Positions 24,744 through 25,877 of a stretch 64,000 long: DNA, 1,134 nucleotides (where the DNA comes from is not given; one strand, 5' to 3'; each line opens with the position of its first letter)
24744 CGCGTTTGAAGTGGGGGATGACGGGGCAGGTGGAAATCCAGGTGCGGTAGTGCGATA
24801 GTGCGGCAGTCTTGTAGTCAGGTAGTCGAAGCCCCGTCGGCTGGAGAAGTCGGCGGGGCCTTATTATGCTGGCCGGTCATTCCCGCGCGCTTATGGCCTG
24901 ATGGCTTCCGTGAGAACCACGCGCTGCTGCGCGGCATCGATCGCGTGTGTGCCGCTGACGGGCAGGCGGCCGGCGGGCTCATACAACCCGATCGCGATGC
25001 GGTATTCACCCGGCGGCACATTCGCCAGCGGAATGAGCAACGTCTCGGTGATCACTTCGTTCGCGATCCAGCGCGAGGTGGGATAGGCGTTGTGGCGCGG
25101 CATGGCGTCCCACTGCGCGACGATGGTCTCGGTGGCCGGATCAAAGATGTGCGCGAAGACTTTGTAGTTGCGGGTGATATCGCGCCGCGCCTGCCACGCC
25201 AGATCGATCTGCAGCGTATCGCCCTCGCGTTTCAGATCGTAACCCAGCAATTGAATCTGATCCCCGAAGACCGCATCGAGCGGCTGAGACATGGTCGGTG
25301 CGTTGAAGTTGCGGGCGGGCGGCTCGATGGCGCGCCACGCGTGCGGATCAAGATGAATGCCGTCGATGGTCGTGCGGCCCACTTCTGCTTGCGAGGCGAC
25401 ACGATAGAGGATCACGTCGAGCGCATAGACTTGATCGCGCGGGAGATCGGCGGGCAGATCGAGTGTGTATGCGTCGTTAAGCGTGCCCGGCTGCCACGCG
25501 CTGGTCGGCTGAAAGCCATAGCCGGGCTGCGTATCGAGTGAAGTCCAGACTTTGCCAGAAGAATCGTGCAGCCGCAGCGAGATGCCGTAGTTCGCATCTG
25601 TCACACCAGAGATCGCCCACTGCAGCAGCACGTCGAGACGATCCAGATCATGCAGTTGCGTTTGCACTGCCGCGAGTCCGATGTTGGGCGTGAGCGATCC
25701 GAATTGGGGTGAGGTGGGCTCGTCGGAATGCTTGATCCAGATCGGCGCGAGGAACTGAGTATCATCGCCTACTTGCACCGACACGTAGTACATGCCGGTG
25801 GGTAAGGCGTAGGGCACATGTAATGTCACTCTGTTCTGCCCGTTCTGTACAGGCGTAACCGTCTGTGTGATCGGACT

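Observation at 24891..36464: Three GT-C membrane glycosyltransferases share a distinctive C-terminal periplasmic domain and flank PT-linker surface proteins: candidate protein O-glycosylation system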

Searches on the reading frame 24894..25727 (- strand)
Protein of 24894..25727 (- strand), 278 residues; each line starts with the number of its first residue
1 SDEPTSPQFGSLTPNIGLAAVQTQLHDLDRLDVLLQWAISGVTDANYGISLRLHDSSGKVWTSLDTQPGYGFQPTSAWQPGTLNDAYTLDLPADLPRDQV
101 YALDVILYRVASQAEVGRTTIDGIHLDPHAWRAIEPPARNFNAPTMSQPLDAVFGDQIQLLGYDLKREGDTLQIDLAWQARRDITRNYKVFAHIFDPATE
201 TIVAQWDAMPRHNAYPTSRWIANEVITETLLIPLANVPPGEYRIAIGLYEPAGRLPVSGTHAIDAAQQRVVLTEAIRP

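Call 56: predict_structure(alignment_id=A5)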
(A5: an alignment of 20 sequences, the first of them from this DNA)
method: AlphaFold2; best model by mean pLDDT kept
length: 278 residues; sequences in the alignment: 20
mean_pLDDT: 92.0   pTM: 0.83
mean pLDDT of the five models: 92.0, 91.6, 91.6, 89.8, 87.8
residues with pLDDT >= 90: 221; 70-90: 52; 50-70: 4; < 50: 1
segments of 3 or more residues with pLDDT < 50: none
pLDDT, mean of each block of 10 residues (from residue 1): 79 92 94 95 88 94 88 83 94 94 94 91 93 91 95 96 94 96 93 95 90 85 95 93 96 93 93 92
secondary structure, 60 per line:
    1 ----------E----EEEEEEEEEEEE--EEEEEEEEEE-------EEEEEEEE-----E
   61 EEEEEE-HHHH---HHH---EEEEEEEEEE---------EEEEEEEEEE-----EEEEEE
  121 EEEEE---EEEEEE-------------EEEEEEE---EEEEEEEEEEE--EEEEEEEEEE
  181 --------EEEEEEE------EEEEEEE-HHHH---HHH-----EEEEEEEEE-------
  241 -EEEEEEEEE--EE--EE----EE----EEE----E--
elements in order: E16-27 E30-39 E47-54 E60-66 H68-71 E81-90 E100-109 E115-125 E129-134 E148-154 E158-168 E171-180 E189-195 E202-208 H210-213 E225-233 E242-250 E269-271
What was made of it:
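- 24903..25271 (-): B, last beta-sandwich copy (aa 930-1052). Modelled as a beta-sandwich, pLDDT 92 (call 56).
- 25341..25703 (-): B, second beta-sandwich copy (aa 786-906). Same fold in the model (call 56).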

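Call 67: find_related_loci(query=A5, collection=genome_contigs, flank=10000)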
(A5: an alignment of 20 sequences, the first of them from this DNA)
Query A5 (278 aa) in genome_contigs; peptide patterns used: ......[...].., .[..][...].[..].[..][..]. (x = any residue, [..] = any of these).
600 stretches matched a pattern (row limit reached: there are more); 574 encode a relative of the query (tblastn E <= 1e-3); the best 80 are kept; 78 distinct loci.
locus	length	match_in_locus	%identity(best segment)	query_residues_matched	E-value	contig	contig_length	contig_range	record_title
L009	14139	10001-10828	81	3-278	1e-149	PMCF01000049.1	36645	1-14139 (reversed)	MAG: Anaerolineae bacterium isolate fen_1063 73.20120700_E3M.207_contig_78913, whole genome shotgun sequence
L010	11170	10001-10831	77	1-276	2e-142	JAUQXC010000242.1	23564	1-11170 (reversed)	MAG: Thermoflexales bacterium isolate BIN19 contig_82566, whole genome shotgun sequence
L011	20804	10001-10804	65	9-276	8e-115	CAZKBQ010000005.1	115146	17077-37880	MAG TPA_asm: uncultured Anaerolineae bacterium isolate SRP290908_co1_178 genome assembly, contig: NODE_136_length_115146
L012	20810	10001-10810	63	9-276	1e-111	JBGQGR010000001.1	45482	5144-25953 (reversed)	MAG: Anaerolineae bacterium isolate OBJ2_061818_090_22 k141_2630912_length_45482_cov_7.8996, whole genome shotgun sequen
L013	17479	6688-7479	49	15-277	2e-75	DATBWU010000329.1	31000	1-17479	MAG TPA_asm: Anaerolineae bacterium isolate SMAG_U7549 k141_785473, whole genome shotgun sequence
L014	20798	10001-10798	48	15-277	1e-69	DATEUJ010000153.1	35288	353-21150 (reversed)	MAG TPA_asm: Anaerolineae bacterium isolate SMAG_U8338 k141_2304873, whole genome shotgun sequence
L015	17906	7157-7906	49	29-277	2e-67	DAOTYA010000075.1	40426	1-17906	MAG TPA_asm: Anaerolineae bacterium isolate H23_299 k115_140344, whole genome shotgun sequence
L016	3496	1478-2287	46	1-278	4e-67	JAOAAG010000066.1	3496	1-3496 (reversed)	MAG: Anaerolineae bacterium isolate SKW140 k141_733453, whole genome shotgun sequence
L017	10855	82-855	45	4-259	1e-63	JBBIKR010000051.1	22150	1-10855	MAG: Thermoflexales bacterium isolate QH2S170213_bin_190 NODE_2619_length_22150_cov_8.326454, whole genome shotgun seque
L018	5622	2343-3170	43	4-276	1e-63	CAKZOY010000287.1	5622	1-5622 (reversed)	MAG TPA_asm: uncultured Chloroflexi bacterium isolate SRR5214706_bin.33_CONCOCT_v1.1_MAG genome assembly, contig: ERZ174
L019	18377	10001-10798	42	14-277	4e-61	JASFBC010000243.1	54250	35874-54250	MAG: Anaerolineae bacterium isolate PO_4 k141_174400, whole genome shotgun sequence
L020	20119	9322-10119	45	14-277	7e-61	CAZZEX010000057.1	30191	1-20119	MAG TPA_asm: uncultured Anaerolineales bacterium isolate SRP214966_co5_324 genome assembly, contig: NODE_960_length_3019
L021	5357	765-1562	43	14-277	4e-61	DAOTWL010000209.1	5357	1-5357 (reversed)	MAG TPA_asm: Anaerolineae bacterium isolate H13_138 k109_675292, whole genome shotgun sequence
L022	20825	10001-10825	41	4-276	1e-59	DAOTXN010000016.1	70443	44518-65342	MAG TPA_asm: Anaerolineae bacterium isolate H21_255 k133_47241, whole genome shotgun sequence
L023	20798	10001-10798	42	14-277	7e-60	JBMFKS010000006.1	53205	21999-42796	MAG: Anaerolineae bacterium isolate KM4336-29 NODE_6_length_53205_cov_6.860130, whole genome shotgun sequence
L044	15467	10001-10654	41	21-251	2e-42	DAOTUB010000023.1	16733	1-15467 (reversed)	MAG TPA_asm: Anaerolineae bacterium isolate F17_41 k129_2994460, whole genome shotgun sequence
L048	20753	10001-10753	36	16-278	1e-38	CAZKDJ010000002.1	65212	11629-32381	MAG TPA_asm: uncultured Anaerolineales bacterium isolate binchicken_co116_320 genome assembly, contig: NODE_281_length_6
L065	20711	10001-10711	34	3-250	7e-30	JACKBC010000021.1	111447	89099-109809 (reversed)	MAG: Caldilineaceae bacterium isolate HK-STAS-CHLO-11 HK-STAS-CHLO-11_21, whole genome shotgun sequence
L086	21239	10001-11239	35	9-272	5e-26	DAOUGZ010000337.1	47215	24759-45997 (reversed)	MAG TPA_asm: Anaerolineae bacterium isolate R89_281 k165_354425, whole genome shotgun sequence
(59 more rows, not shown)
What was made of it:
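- Tried and rejected: The B-tail alignment A5 worked (call 67), but it biases the sample towards PTPS_related-type genes and Chloroflexota, so breadth outside that phylum is untested.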

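Call 73: search_protein_families(library=pfam, proteins=[L022:2140-4932:+, L022:10801-13086:+, L022:13067-15376:+, L022:17467-19938:+, L048:3300-5942:+, L048:13173-16019:+, L065:10807-13581:+, L011:14085-17291:-, L044:5580-8246:+, L086:3768-6980:+], max_evalue=0.001)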
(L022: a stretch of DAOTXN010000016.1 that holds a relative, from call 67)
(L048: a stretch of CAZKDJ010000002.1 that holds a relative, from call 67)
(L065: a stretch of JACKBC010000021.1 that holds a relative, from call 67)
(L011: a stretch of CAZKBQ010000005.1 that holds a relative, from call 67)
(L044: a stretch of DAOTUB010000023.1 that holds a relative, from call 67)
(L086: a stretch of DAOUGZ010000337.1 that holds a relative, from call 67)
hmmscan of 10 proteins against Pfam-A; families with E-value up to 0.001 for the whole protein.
L022:2140-4932:+ (931 aa): 2 families
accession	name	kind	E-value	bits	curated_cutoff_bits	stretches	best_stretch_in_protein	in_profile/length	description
PF13231.12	PMT_2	-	9.3e-07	29.6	26.1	1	85-253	2-154/160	Dolichyl-phosphate-mannose-protein mannosyltransferase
PF10633.15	NPCBM_assoc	-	9.7e-05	22.9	24.4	0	871-895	47-71/78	NPCBM-associated, NEW3 domain of alpha-galactosidase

L022:10801-13086:+ (762 aa): 2 families
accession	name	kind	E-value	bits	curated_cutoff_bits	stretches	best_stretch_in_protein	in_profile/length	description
PF13231.12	PMT_2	-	5.1e-09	37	26.1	1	156-290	22-151/160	Dolichyl-phosphate-mannose-protein mannosyltransferase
PF02366.24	PMT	-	4.2e-07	30.2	22.7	1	156-273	83-202/245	Dolichyl-phosphate-mannose-protein mannosyltransferase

L022:13067-15376:+ (770 aa): 2 families
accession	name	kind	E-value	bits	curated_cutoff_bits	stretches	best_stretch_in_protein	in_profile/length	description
PF13231.12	PMT_2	-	4.7e-07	30.6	26.1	1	120-258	22-149/160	Dolichyl-phosphate-mannose-protein mannosyltransferase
PF02366.24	PMT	-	8e-07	29.3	22.7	1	155-273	109-230/245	Dolichyl-phosphate-mannose-protein mannosyltransferase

L022:17467-19938:+ (824 aa): 2 families
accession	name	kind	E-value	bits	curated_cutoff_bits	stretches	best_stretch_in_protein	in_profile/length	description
PF13231.12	PMT_2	-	1.4e-09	38.8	26.1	1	158-269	22-132/160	Dolichyl-phosphate-mannose-protein mannosyltransferase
PF02366.24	PMT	-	3.5e-06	27.2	22.7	1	157-270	82-202/245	Dolichyl-phosphate-mannose-protein mannosyltransferase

L048:3300-5942:+ (881 aa): 0 families

L048:13173-16019:+ (949 aa): 1 family
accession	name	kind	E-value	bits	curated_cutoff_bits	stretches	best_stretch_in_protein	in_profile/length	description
PF10131.15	PTPS_related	-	2.7e-05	23.3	26.4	1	161-353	8-199/621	6-pyruvoyl-tetrahydropterin synthase related domain; membrane protein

L065:10807-13581:+ (925 aa): 2 families
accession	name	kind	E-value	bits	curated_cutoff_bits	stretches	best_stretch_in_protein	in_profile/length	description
PF13231.12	PMT_2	-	1.2e-06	29.3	26.1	1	147-252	24-131/160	Dolichyl-phosphate-mannose-protein mannosyltransferase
PF02366.24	PMT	-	3.1e-05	24.1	22.7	1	148-252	86-197/245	Dolichyl-phosphate-mannose-protein mannosyltransferase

L011:14085-17291:- (1069 aa): 2 families
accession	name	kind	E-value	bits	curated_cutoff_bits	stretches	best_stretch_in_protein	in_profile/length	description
PF13231.12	PMT_2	-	1.7e-09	38.5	26.1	1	119-262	22-150/160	Dolichyl-phosphate-mannose-protein mannosyltransferase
PF02366.24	PMT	-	0.00032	20.8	22.7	1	119-272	83-235/245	Dolichyl-phosphate-mannose-protein mannosyltransferase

L044:5580-8246:+ (889 aa): 0 families

L086:3768-6980:+ (1071 aa): 2 families
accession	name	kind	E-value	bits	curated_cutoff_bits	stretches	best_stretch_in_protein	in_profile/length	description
PF13231.12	PMT_2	-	3.2e-11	44.1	26.1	1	131-271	25-160/160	Dolichyl-phosphate-mannose-protein mannosyltransferase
PF02516.20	STT3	-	0.00027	21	24.5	1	135-175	103-143/405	Oligosaccharyl transferase STT3, N-terminal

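Call 79: fold_search(model_id=the predicted structure, library=pdb)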
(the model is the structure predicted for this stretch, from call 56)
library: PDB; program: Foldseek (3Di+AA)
matches with E <= 10: 1957; with E <= 0.001: 242
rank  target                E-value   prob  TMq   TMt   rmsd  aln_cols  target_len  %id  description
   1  6a8p_C                8.0e-07  1.00  0.27  0.12  17.4       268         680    8  Transglutaminase 2 mutant G224V in complex with GTP (released 2018-09-26)
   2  6a8p_A                1.3e-06  1.00  0.25  0.11  17.5       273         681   10  Transglutaminase 2 mutant G224V in complex with GTP (released 2018-09-26)
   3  6a8p_B                1.5e-06  1.00  0.27  0.13  17.3       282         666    8  Transglutaminase 2 mutant G224V in complex with GTP (released 2018-09-26)
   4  6kzb_C                2.5e-06  1.00  0.25  0.12  17.0       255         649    8  Transglutaminase2 complexed with calcium (released 2020-12-09)
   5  6kzb_A                2.6e-06  1.00  0.27  0.12  17.4       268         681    8  Transglutaminase2 complexed with calcium (released 2020-12-09)
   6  4pyg_A                2.6e-06  1.00  0.26  0.12  17.2       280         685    8  Transglutaminase2 complexed with GTP (released 2015-02-11)
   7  1kv3_A                3.4e-06  1.00  0.25  0.12  17.1       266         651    9  HUMAN TISSUE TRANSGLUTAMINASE IN GDP BOUND FORM (released 2002-03-13)
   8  3ly6_A                3.6e-06  1.00  0.27  0.12  17.1       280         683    8  Crystal structure of human transglutaminase 2 complex with adenosine 5' Triphosphate (released 2010-08-18)
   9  5mhn_B                4.7e-06  1.00  0.24  0.11  18.0       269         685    6  FXIIIa in complex with the inhibitor ZED2360 (released 2017-12-20)
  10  2q3z_A                4.7e-06  1.00  0.23  0.11  18.0       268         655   10  Transglutaminase 2 undergoes large conformational change upon activation (released 2007-10-23)
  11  4be5_A                5.0e-06  1.00  0.25  0.30  16.6       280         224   10  V. cholera biofilm scaffolding protein RbmA (released 2013-12-18)
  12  4kkr_A                5.0e-06  1.00  0.26  0.31  16.6       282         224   11  Crystal structure of Vibrio cholerae RbmA (crystal form 3) (released 2013-05-22)
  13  4be6_A                6.9e-06  1.00  0.26  0.31  16.6       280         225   10  V. cholera biofilm scaffolding protein RbmA (released 2013-12-18)
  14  3s3j_A                7.7e-06  1.00  0.24  0.12  17.8       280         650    9  Transglutaminase 2 in complex with a novel inhibitor (released 2012-06-06)
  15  4kkq_B                7.7e-06  1.00  0.23  0.28  16.3       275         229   12  Crystal structure of Vibrio cholerae RbmA (crystal form 1) (released 2013-05-22)
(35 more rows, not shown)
